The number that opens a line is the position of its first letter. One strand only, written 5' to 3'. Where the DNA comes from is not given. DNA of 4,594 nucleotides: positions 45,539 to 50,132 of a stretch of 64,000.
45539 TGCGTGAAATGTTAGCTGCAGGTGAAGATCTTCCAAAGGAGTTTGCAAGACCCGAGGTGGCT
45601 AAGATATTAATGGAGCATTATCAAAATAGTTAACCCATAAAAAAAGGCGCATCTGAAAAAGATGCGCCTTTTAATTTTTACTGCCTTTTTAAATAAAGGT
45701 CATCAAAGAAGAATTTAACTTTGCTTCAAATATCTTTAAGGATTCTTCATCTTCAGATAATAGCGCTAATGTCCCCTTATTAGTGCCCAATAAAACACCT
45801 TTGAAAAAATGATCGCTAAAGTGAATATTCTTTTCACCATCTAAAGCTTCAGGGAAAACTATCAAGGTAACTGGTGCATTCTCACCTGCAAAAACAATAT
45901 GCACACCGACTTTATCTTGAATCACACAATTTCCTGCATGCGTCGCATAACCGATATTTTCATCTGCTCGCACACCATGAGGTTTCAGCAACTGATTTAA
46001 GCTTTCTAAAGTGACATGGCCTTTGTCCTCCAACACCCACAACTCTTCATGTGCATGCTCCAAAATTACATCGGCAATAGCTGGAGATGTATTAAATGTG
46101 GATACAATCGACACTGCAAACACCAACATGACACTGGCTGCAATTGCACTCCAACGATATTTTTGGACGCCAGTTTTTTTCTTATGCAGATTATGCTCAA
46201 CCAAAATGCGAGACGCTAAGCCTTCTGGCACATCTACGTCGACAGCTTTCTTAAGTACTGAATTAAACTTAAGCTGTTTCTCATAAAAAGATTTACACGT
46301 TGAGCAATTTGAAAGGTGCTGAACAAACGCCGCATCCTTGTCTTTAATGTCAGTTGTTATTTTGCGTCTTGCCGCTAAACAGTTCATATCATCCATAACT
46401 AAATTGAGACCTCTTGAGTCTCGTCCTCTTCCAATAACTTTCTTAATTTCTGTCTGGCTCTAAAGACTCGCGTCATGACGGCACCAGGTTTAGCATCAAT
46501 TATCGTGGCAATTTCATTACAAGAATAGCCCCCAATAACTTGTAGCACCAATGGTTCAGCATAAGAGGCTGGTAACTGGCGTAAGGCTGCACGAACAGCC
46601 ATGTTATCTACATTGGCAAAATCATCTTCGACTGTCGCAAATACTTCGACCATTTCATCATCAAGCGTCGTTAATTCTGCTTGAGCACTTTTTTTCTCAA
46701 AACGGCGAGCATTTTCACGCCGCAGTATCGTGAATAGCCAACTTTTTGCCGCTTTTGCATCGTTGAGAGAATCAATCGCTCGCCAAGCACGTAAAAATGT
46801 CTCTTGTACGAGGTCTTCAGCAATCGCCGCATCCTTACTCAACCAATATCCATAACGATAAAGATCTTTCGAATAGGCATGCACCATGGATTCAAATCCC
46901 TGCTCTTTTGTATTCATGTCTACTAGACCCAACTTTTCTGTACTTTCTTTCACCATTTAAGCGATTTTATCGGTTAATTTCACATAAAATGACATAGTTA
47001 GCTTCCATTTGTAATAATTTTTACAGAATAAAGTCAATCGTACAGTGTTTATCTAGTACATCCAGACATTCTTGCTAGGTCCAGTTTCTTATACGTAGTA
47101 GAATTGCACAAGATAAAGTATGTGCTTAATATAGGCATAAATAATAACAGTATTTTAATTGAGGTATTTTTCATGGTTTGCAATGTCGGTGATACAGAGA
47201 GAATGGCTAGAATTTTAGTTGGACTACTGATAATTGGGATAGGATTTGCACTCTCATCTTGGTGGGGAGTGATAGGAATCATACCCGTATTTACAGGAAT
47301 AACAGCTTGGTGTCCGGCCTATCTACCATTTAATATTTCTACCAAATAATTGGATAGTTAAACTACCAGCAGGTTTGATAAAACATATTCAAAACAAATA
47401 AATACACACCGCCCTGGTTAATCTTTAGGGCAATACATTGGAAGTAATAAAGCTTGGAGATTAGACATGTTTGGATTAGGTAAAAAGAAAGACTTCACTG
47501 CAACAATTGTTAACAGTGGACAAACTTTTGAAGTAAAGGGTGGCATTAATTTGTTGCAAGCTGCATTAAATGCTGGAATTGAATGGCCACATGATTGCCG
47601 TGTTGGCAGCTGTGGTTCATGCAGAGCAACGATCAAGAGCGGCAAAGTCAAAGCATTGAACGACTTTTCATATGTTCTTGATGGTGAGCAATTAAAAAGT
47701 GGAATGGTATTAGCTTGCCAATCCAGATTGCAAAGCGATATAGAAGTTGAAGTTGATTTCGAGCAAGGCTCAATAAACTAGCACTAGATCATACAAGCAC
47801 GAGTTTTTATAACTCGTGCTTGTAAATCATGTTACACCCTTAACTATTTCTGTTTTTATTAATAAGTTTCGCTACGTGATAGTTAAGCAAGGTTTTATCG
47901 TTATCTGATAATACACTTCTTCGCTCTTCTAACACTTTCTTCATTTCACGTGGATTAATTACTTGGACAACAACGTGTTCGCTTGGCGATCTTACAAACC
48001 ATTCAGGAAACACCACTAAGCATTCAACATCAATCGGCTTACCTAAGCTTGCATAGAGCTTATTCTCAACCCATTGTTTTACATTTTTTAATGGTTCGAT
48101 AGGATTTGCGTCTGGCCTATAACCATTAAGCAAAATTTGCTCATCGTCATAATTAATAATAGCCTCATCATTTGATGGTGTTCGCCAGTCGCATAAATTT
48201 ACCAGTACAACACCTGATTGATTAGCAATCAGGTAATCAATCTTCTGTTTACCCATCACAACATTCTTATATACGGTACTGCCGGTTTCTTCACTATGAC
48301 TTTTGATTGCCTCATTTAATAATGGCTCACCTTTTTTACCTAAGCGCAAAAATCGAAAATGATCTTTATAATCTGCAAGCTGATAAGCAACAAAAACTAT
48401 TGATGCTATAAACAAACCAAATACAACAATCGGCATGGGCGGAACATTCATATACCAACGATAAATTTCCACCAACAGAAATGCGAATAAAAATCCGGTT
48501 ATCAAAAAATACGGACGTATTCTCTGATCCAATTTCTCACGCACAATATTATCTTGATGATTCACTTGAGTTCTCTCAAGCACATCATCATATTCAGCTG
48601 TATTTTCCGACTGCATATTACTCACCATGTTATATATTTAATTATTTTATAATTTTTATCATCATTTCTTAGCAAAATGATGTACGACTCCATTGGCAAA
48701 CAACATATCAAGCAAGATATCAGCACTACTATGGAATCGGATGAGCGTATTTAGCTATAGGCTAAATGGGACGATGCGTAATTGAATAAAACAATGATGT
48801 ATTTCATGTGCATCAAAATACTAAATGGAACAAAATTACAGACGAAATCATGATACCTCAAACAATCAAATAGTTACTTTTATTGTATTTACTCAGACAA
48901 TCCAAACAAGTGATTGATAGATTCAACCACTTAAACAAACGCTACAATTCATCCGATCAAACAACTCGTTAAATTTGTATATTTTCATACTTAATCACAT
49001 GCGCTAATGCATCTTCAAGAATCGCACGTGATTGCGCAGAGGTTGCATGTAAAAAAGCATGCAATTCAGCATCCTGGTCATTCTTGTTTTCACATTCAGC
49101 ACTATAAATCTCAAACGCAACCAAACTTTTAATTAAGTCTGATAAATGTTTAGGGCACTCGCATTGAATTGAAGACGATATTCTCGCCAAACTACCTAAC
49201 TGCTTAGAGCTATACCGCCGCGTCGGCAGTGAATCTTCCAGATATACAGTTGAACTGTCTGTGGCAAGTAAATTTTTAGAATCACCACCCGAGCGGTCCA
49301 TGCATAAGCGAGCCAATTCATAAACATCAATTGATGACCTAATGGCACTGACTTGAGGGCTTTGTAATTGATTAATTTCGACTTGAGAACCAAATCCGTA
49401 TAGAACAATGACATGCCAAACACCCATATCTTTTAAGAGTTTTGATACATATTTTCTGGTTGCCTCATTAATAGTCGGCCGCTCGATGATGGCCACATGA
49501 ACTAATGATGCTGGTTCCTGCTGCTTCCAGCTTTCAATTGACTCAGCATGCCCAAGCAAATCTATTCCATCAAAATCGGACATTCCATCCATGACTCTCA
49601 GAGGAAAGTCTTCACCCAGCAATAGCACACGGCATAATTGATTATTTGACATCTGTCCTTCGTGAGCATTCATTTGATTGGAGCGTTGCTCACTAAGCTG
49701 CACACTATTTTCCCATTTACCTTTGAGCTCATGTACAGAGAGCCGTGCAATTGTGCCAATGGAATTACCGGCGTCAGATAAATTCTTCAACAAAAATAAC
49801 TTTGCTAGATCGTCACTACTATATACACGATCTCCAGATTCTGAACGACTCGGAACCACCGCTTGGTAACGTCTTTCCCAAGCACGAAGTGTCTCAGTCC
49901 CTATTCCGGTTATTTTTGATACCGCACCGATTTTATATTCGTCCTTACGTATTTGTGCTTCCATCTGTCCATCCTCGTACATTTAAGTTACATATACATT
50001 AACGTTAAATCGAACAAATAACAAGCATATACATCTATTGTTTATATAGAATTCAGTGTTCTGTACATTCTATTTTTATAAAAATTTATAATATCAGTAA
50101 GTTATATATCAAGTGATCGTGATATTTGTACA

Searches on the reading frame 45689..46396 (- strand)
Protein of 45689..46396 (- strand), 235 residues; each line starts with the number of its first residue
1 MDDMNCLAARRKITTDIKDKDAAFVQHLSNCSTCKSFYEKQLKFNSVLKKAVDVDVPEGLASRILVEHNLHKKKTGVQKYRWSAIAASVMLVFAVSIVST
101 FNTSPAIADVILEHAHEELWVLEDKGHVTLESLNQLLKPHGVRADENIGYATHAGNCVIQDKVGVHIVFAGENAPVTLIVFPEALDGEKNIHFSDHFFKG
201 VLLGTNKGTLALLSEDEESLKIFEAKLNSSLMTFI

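Call 38: search_protein_families(library=pfam, proteins=[window:45689-46396:-], max_evalue=0.0001)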
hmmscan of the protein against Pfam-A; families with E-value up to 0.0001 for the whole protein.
window:45689-46396:- (235 aa): 1 family
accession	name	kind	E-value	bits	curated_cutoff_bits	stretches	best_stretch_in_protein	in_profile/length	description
PF11859.13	DUF3379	-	3.1e-40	138.4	33.2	1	4-230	1-231/232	Protein of unknown function (DUF3379)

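Call 46: search_protein_families(library=pfam, proteins=[window:45689-46396:-], max_evalue=0.001)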
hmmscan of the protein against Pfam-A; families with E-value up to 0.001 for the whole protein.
window:45689-46396:- (235 aa): 1 family
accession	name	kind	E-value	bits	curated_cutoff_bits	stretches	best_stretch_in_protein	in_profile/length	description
PF11859.13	DUF3379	-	3.1e-40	138.4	33.2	1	4-230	1-231/232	Protein of unknown function (DUF3379)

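Call 47: search_protein_families(library=ncbifam, proteins=[window:45689-46396:-], max_evalue=0.001)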
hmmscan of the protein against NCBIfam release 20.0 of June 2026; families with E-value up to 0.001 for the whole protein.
window:45689-46396:- (235 aa): 2 families
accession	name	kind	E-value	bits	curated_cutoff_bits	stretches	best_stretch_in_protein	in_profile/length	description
NF052375.1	antisigma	equivalog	0.00018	21.6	100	1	21-100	15-104/217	anti-sigma factor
TIGR03988.1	antisig_RsrA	equivalog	0.00056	20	62.5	0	21-67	22-69/77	mycothiol system anti-sigma-R factor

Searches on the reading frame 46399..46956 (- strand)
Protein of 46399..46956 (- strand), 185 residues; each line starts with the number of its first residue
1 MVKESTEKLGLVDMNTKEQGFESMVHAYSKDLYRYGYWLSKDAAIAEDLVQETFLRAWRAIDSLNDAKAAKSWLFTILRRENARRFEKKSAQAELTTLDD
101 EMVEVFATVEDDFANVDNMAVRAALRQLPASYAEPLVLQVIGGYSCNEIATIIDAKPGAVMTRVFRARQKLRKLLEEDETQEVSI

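Call 38: search_protein_families(library=pfam, proteins=[window:46399-46956:-], max_evalue=0.0001)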
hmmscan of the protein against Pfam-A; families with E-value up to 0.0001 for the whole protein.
window:46399-46956:- (185 aa): 3 families
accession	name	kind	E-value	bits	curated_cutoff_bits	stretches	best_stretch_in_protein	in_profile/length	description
PF04542.20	Sigma70_r2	-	2.2e-16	59.8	24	1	24-90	1-69/71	Sigma-70 region 2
PF08281.18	Sigma70_r4_2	-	7.5e-11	42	25.7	1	119-171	2-54/54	Sigma-70, region 4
PF22029.2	PhyR_sigma2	-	3.4e-05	24.2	27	1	33-78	9-54/55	Sigma2 domain of PhyR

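Call 46: search_protein_families(library=pfam, proteins=[window:46399-46956:-], max_evalue=0.001)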
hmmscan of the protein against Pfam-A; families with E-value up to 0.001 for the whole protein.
window:46399-46956:- (185 aa): 3 families
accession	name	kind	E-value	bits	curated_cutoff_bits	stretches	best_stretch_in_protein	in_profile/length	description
PF04542.20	Sigma70_r2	-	2.2e-16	59.8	24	1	24-90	1-69/71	Sigma-70 region 2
PF08281.18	Sigma70_r4_2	-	7.5e-11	42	25.7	1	119-171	2-54/54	Sigma-70, region 4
PF22029.2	PhyR_sigma2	-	3.4e-05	24.2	27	1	33-78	9-54/55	Sigma2 domain of PhyR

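Call 47: search_protein_families(library=ncbifam, proteins=[window:46399-46956:-], max_evalue=0.001)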
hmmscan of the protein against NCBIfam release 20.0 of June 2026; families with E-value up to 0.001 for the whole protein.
window:46399-46956:- (185 aa): 81 families (the best 25 are shown)
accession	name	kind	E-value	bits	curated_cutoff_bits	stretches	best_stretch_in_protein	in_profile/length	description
NF009170.0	PRK12517.1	subfamily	1.9e-65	219.8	197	1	3-181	7-182/188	RNA polymerase sigma factor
TIGR02950.1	SigM_subfam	subfamily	5e-27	94.7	147.95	1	22-175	3-158/159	RNA polymerase sigma factor, SigM family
NF058625.1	sigma_PG0214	equivalog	2e-26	92.7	130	1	18-182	3-168/170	GFO_1088 family ECF-type sigma factor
NF009185.0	PRK12533.1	equivalog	2.4e-25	89.5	248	1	12-178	22-196/231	RNA polymerase sigma factor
NF007227.0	PRK09645.1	subfamily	1.3e-24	87.1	202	1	15-178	9-173/177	sigma-70 family RNA polymerase sigma factor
TIGR02983.1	SigE-fam_strep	subfamily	9e-24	84.2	141.55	1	16-178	3-161/162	SigE family RNA polymerase sigma factor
NF007226.0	PRK09644.1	equivalog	2.2e-23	83.2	199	1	23-181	5-163/166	RNA polymerase sigma factor SigM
NF009199.0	PRK12547.1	subfamily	1.1e-22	80.3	219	1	20-181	7-166/184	RNA polymerase sigma factor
NF007223.0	PRK09641.1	equivalog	2.2e-22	79.8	209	1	17-177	16-186/187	RNA polymerase sigma factor SigW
NF009192.0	PRK12540.1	equivalog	4e-22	78.7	307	1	32-182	18-166/182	RNA polymerase sigma factor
NF008888.0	PRK11922.1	equivalog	4.7e-22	78.8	204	1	12-178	23-199/231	RNA polymerase sigma factor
NF009198.0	PRK12546.1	equivalog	1.2e-21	77.2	270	1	32-184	20-170/188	RNA polymerase sigma factor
NF009169.0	PRK12516.1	equivalog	1.7e-21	76.5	321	1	34-176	25-165/188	RNA polymerase sigma factor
NF053879.1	RNAPolSigSigVBac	equivalog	1.9e-21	76.4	190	1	18-179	3-159/160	RNA polymerase sigma factor SigV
TIGR02937.1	sigma70-ECF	superfamily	2.1e-21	76.2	42.9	1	21-175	3-165/165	sigma-70 family RNA polymerase sigma factor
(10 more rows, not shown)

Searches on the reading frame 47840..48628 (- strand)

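Call 38: search_protein_families(library=pfam, proteins=[window:47840-48628:-], max_evalue=0.0001)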
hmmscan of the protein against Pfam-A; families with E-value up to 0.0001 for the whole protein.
window:47840-48628:- (262 aa): 1 family
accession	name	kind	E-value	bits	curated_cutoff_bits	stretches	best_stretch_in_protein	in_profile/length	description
PF08378.17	NERD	-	7.2e-09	36.6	22.1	1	97-208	2-111/111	Nuclease-related domain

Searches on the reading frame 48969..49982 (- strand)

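Call 38: search_protein_families(library=pfam, proteins=[window:48969-49982:-], max_evalue=0.0001)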
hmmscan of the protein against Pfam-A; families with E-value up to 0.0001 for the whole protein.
window:48969-49982:- (337 aa): 2 families
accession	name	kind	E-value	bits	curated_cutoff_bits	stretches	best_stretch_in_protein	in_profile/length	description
PF13411.12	MerR_1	-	2.9e-14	53.4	21.6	1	16-81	1-65/69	MerR HTH family regulatory protein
PF00376.29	MerR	-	1e-07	32.1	28.2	1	17-54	1-38/38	MerR family regulatory protein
